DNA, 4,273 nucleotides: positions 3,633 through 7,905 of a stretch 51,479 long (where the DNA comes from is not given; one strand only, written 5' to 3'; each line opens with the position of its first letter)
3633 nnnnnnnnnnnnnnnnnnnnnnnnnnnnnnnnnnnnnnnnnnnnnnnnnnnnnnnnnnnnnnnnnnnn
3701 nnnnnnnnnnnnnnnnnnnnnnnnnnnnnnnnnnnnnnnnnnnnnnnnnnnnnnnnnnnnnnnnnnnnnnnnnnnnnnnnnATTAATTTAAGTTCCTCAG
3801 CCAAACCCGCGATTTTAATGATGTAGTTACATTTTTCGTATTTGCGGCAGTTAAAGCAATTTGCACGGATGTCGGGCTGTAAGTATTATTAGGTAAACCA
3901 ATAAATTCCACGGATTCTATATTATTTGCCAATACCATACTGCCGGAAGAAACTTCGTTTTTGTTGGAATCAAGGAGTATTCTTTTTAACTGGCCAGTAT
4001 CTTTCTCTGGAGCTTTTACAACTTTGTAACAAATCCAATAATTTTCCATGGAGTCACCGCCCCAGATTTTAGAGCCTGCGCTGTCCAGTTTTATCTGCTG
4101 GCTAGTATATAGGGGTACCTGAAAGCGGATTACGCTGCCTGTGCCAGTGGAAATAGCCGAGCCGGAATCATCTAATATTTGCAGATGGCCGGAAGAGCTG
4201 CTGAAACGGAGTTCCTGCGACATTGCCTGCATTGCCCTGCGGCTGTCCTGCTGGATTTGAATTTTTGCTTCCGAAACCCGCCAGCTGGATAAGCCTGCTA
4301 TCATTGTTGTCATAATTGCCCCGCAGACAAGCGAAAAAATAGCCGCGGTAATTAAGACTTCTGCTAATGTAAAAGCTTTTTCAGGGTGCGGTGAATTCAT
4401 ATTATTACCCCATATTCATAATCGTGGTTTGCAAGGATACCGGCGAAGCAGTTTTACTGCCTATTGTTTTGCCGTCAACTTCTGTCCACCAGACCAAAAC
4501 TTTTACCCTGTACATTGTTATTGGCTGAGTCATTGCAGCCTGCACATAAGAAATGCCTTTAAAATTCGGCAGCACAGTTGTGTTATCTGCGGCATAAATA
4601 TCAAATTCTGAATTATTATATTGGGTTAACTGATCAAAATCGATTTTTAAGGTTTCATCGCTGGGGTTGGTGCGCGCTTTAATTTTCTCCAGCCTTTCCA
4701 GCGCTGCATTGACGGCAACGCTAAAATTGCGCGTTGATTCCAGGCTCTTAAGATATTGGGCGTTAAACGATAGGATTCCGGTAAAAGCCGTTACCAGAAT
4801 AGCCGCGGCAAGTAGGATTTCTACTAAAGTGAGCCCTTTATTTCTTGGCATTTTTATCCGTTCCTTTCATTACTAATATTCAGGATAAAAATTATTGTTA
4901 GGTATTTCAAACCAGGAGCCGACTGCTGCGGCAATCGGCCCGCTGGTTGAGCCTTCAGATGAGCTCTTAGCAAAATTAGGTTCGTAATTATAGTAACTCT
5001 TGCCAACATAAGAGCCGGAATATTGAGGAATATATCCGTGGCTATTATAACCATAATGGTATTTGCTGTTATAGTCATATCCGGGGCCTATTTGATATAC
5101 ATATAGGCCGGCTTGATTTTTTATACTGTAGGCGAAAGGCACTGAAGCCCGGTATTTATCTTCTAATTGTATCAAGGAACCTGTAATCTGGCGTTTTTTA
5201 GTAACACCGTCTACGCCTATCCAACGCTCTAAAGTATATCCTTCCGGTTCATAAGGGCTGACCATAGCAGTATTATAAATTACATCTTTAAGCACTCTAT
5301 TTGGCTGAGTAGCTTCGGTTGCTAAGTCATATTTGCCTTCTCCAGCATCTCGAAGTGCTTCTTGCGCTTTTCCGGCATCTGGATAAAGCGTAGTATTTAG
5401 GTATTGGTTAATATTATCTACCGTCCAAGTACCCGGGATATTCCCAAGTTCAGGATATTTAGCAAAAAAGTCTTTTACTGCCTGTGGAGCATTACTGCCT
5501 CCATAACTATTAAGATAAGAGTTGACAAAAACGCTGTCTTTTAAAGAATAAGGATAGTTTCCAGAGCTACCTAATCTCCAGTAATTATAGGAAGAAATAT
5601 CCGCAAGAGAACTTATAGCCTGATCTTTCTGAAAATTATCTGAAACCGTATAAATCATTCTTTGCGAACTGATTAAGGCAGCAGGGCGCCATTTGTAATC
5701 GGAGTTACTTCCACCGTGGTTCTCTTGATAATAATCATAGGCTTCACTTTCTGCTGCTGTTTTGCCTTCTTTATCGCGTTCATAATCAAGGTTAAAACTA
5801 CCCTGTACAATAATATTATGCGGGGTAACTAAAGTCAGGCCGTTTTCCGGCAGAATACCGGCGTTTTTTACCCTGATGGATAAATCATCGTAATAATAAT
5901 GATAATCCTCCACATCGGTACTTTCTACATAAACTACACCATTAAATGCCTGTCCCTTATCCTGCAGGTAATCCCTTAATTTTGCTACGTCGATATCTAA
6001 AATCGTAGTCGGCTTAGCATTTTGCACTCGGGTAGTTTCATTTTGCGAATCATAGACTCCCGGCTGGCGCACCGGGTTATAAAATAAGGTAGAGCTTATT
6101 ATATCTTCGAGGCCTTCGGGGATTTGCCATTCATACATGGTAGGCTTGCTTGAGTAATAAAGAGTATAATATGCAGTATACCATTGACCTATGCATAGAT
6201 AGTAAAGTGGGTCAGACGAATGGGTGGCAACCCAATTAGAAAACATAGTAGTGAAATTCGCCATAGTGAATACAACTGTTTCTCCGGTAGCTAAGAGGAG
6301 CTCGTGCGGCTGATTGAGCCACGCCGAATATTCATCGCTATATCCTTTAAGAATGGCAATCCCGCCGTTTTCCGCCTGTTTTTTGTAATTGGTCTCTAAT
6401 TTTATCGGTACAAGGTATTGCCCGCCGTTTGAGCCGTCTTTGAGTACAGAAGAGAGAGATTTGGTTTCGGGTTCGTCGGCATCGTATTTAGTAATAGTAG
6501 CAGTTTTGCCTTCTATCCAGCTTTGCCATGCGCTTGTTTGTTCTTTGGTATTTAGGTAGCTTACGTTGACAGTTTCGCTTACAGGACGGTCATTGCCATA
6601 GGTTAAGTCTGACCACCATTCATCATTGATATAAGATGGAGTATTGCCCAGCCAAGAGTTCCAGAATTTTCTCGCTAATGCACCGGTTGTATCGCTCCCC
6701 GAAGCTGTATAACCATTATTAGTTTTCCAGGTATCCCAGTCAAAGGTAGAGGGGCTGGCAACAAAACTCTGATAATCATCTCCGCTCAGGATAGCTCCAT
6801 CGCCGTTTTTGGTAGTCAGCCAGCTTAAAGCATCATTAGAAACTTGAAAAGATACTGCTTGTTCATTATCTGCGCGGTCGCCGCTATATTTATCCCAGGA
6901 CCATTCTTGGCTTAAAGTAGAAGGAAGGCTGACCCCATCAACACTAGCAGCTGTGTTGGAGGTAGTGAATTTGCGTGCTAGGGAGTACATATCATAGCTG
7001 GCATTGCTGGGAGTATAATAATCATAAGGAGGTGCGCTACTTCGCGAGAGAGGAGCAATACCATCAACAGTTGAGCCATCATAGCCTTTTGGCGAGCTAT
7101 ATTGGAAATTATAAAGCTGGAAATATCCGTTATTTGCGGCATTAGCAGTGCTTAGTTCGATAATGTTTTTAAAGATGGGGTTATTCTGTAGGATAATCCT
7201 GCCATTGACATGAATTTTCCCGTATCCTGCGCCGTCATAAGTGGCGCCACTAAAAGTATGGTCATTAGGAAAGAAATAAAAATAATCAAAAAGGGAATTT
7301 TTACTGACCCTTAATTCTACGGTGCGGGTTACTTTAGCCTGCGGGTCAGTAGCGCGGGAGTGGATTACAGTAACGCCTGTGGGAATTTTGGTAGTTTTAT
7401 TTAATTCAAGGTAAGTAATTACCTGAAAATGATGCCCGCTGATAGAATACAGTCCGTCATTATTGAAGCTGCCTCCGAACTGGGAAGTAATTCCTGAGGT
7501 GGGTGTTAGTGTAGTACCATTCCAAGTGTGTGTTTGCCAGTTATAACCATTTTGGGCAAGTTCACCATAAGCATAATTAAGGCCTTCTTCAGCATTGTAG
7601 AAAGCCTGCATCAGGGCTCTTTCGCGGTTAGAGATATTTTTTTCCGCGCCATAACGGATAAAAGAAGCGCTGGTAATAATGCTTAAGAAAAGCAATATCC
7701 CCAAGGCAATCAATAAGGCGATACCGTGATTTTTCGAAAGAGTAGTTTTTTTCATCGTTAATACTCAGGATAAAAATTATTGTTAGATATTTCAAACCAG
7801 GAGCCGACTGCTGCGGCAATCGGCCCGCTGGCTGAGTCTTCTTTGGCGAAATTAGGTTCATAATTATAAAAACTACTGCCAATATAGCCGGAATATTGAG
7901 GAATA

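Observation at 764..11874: Two tandem PilV/PilW/giant-PilX-like pilus-tip modules encoding three ~1000-aa tip paralogs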

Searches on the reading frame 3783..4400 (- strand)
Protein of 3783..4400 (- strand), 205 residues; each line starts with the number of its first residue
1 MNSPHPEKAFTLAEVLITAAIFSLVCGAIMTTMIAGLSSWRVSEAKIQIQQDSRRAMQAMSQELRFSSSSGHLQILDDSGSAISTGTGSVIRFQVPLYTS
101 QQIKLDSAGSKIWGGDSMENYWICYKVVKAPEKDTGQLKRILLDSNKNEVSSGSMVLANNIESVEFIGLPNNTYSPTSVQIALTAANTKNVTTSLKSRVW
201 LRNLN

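Call 3: search_protein_families(library=pfam, proteins=[window:3783-4400:-], max_evalue=1)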
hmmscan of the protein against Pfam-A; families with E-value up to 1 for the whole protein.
window:3783-4400:- (205 aa): 1 family
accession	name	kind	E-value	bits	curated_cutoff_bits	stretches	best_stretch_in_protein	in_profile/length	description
PF07963.17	N_methyl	-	7.7e-05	22.5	21.2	1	7-29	4-26/27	Prokaryotic N-terminal methylation motif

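Call 4: search_protein_families(library=ncbifam, proteins=[window:3783-4400:-], max_evalue=1)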
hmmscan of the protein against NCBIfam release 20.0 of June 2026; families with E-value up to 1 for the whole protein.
window:3783-4400:- (205 aa): 8 families
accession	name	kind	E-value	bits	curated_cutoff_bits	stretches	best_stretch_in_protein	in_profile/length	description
TIGR02599.1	TIGR02599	subfamily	4.2e-05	23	256.5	1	9-66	1-58/361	Verru_Chthon cassette protein C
NF040982.1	ComGD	equivalog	0.0023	18.3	70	1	7-110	1-108/139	competence type IV pilus minor pilin ComGD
NF041013.1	T4P_ComGE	equivalog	0.0023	18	49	1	8-65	4-61/83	competence type IV pilus minor pilin ComGE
NF038304.1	EPS_HpsC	equivalog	0.0038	16.9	200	1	7-65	20-78/318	hormogonium polysaccharide secretion pseudopilin HpsC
TIGR01711.1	gspJ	equivalog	0.0049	16.7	64.85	1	9-65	2-58/192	type II secretion system minor pseudopilin GspJ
NF041002.1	pilin_ComGF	equivalog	0.014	15.6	80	1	7-69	1-61/139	competence type IV pilus minor pilin ComGF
TIGR02532.1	IV_pilin_GFxxxE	domain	0.02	14.7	16.3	1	8-25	2-19/24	prepilin-type N-terminal cleavage/methylation domain-containing protein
TIGR01707.1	gspI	equivalog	0.03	14.8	44.35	1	10-34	2-26/101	type II secretion system minor pseudopilin GspI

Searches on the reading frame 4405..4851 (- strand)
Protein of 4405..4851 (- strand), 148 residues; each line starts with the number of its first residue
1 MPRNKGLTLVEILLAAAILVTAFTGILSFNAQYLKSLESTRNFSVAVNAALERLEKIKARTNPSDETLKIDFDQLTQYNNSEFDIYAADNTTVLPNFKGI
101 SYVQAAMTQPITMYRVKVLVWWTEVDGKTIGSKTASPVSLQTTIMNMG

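Call 3: search_protein_families(library=pfam, proteins=[window:4405-4851:-], max_evalue=1)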
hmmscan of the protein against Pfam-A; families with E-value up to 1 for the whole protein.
window:4405-4851:- (148 aa): 1 family
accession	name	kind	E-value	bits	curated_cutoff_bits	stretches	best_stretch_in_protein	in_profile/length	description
PF07963.17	N_methyl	-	0.00036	20.4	21.2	1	1-26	1-26/27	Prokaryotic N-terminal methylation motif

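Call 4: search_protein_families(library=ncbifam, proteins=[window:4405-4851:-], max_evalue=1)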
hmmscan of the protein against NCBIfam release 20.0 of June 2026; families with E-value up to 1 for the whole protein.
window:4405-4851:- (148 aa): 6 families
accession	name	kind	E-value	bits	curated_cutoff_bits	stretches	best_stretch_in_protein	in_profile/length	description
NF041013.1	T4P_ComGE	equivalog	6.5e-06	26.2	49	1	3-72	2-71/83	competence type IV pilus minor pilin ComGE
TIGR01707.1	gspI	equivalog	2.6e-05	24.6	44.35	1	6-73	1-68/101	type II secretion system minor pseudopilin GspI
TIGR02523.1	type_IV_pilV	equivalog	0.04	14.4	52.2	1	5-59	2-56/139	type IV pilus modification protein PilV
NF006453.0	PRK08808.1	equivalog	0.041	12.9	295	1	2-46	4-46/211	type II secretion system protein J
TIGR02532.1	IV_pilin_GFxxxE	domain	0.047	13.6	16.3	1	5-26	2-23/24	prepilin-type N-terminal cleavage/methylation domain-containing protein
NF040982.1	ComGD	equivalog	0.056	13.9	70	1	4-44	1-41/139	competence type IV pilus minor pilin ComGD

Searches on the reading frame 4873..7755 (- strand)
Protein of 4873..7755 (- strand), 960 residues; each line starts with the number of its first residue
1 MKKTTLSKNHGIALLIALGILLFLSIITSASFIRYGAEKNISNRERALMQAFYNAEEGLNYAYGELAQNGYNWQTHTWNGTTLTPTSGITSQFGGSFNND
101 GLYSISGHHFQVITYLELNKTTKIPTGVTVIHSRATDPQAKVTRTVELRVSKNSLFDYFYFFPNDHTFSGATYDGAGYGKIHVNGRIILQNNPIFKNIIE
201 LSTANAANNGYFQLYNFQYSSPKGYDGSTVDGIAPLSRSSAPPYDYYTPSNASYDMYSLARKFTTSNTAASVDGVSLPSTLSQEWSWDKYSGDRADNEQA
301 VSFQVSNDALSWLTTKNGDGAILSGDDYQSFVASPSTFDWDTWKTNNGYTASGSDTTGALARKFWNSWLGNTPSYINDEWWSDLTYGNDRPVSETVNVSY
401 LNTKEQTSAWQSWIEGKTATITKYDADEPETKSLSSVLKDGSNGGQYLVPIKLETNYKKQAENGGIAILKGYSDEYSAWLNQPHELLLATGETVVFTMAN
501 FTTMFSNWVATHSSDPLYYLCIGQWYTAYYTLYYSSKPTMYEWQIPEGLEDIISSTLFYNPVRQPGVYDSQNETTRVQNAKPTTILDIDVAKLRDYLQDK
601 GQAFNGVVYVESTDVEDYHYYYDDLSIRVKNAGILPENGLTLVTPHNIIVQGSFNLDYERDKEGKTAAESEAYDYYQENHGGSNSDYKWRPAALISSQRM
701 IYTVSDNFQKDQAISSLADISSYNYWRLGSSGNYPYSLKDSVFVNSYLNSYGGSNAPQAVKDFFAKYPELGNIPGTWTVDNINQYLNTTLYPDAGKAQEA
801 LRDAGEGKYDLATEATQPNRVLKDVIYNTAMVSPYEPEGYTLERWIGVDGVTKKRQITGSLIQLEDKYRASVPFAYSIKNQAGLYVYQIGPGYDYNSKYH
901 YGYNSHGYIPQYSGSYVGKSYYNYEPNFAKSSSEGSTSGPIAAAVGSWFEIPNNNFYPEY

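Call 3: search_protein_families(library=pfam, proteins=[window:4873-7755:-], max_evalue=1)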
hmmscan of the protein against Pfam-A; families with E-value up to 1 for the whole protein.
window:4873-7755:- (960 aa): 0 families

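Call 4: search_protein_families(library=ncbifam, proteins=[window:4873-7755:-], max_evalue=1)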
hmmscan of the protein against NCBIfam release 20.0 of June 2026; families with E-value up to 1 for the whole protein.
window:4873-7755:- (960 aa): 1 family
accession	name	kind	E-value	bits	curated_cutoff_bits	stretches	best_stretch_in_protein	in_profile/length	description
NF047585.2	LIC10012_fam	equivalog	0.099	11.1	400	1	542-608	438-504/513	LIC10012 family protein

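Call 103: search_protein_families(library=phrogs, proteins=[window:4873-7755:-], max_evalue=0.01)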
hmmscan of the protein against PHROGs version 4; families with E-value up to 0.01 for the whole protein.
window:4873-7755:- (960 aa): 0 families
